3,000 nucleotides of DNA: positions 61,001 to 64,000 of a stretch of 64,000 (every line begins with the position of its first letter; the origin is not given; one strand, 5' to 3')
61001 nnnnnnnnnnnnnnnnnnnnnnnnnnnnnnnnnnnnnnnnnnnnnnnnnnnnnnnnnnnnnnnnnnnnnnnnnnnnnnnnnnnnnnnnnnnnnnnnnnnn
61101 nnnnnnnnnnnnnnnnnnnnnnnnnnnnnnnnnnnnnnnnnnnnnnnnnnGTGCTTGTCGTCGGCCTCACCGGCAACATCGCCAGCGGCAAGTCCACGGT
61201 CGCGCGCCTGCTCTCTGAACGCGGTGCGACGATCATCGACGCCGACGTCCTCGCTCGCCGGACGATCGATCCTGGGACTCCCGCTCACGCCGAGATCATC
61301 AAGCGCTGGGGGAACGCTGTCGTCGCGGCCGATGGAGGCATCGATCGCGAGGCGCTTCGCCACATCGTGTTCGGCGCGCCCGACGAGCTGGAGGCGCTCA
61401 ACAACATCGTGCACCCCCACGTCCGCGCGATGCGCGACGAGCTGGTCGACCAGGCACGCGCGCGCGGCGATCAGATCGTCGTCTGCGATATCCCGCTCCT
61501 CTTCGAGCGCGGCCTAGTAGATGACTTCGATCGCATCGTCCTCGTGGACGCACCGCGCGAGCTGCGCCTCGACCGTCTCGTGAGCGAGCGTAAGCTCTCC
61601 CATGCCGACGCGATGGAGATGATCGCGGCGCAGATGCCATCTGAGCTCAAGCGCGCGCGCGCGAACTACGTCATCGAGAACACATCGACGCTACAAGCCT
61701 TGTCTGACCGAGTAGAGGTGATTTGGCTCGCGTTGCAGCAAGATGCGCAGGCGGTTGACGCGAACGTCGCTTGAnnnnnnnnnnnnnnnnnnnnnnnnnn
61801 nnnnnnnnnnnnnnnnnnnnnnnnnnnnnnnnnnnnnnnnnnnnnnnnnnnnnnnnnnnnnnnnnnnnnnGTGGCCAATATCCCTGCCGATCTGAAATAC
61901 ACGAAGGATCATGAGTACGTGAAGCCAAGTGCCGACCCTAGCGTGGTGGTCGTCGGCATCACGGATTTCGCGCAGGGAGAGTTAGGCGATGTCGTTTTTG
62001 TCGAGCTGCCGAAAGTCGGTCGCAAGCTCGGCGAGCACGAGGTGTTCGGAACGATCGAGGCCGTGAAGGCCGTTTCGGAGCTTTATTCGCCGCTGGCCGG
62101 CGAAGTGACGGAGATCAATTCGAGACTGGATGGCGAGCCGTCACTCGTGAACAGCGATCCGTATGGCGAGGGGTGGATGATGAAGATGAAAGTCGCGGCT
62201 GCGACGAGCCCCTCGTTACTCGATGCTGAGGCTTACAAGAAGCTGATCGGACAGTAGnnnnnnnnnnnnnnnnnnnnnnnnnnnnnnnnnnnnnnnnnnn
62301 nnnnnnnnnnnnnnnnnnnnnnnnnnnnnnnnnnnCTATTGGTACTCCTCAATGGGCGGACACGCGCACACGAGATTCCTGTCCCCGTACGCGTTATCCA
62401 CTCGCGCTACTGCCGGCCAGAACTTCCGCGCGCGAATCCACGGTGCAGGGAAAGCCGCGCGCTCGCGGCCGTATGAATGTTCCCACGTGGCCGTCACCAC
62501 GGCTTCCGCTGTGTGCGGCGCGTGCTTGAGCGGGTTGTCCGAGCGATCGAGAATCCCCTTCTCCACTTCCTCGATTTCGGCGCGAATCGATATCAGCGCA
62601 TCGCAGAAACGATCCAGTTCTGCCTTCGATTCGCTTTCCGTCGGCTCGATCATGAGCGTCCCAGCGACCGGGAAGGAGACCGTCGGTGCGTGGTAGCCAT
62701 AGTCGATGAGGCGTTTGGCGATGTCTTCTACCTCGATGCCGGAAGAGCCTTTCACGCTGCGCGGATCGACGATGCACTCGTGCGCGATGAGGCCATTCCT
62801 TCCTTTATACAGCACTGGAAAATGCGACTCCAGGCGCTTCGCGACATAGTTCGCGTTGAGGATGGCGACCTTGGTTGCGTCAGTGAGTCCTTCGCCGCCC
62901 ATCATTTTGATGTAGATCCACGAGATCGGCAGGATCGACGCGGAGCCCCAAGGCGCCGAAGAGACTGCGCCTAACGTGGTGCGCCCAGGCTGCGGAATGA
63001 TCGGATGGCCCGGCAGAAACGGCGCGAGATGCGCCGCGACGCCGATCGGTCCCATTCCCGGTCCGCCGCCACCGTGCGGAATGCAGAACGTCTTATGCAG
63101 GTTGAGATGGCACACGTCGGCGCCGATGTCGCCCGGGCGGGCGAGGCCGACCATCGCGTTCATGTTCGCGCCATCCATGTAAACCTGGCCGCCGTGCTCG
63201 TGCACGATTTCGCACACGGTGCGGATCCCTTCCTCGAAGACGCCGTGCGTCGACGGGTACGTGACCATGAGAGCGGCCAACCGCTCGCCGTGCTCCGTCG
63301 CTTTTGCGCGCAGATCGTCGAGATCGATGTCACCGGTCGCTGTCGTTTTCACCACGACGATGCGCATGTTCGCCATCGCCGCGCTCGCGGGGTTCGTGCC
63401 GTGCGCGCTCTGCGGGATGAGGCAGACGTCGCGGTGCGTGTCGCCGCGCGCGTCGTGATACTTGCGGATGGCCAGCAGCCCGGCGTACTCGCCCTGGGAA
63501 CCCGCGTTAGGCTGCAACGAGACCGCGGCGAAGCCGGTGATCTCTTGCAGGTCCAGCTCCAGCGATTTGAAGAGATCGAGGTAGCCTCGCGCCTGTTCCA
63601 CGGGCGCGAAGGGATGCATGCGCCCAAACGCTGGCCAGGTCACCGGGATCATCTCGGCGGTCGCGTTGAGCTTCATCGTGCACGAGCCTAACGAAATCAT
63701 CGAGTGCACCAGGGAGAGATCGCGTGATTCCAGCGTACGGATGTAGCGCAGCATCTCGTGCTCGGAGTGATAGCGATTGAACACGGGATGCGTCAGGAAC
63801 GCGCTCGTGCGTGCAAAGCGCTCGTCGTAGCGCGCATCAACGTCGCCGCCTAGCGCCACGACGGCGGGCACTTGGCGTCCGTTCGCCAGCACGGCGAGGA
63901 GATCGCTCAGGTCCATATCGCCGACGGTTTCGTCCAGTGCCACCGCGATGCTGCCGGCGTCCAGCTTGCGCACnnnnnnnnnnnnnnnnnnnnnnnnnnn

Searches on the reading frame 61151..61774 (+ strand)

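Call 96: search_protein_families(library=pfam, proteins=[window:61151-61774:+], max_evalue=0.00001)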
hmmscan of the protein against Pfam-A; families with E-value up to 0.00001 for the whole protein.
window:61151-61774:+ (207 aa): 2 families
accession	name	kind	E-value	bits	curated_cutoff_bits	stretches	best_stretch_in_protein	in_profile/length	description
PF01121.26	CoaE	-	1e-53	182.1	27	1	2-181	1-178/180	Dephospho-CoA kinase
PF13238.12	AAA_18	-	6.3e-06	27.1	29.4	0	4-146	1-111/128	AAA domain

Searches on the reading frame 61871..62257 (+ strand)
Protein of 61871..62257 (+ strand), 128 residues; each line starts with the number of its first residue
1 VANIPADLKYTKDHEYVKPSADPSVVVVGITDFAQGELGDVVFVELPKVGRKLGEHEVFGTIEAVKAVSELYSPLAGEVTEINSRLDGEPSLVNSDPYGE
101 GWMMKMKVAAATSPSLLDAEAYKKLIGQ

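Call 96: search_protein_families(library=pfam, proteins=[window:61871-62257:+], max_evalue=0.00001)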
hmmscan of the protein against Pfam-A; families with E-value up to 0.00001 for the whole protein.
window:61871-62257:+ (128 aa): 1 family
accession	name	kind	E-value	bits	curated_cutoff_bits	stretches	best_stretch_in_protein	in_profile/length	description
PF01597.25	GCV_H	-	7.5e-40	136.1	22.2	1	8-126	1-119/122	Glycine cleavage H-protein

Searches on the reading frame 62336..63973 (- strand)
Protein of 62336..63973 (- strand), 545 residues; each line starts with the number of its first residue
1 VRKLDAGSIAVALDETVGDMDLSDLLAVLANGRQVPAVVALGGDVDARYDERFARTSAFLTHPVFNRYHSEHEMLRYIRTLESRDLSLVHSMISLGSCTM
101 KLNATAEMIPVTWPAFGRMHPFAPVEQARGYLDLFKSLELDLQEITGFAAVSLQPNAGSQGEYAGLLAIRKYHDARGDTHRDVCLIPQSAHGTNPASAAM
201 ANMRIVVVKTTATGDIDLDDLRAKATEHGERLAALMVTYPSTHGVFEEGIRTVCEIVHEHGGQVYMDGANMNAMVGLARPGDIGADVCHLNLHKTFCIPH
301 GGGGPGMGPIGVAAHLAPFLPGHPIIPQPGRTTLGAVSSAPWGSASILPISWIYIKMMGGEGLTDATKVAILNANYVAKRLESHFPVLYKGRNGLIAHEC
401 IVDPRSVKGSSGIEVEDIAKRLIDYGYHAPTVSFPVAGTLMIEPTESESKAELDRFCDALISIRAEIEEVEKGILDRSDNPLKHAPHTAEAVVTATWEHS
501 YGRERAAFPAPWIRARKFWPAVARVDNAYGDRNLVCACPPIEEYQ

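Call 96: search_protein_families(library=pfam, proteins=[window:62336-63973:-], max_evalue=0.00001)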
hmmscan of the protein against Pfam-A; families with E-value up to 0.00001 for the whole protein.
window:62336-63973:- (545 aa): 3 families
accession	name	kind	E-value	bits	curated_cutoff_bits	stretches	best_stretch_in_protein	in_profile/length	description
PF21478.3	GcvP2_C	-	1.4e-59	199.8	27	1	366-487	1-122/122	Glycine dehydrogenase, C-terminal domain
PF02347.22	GDC-P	-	1.9e-11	44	26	1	69-323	47-286/429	Glycine cleavage system P-protein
PF01212.27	Beta_elim_lyase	-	7.9e-06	25.8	27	0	135-300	34-205/288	Beta-eliminating lyase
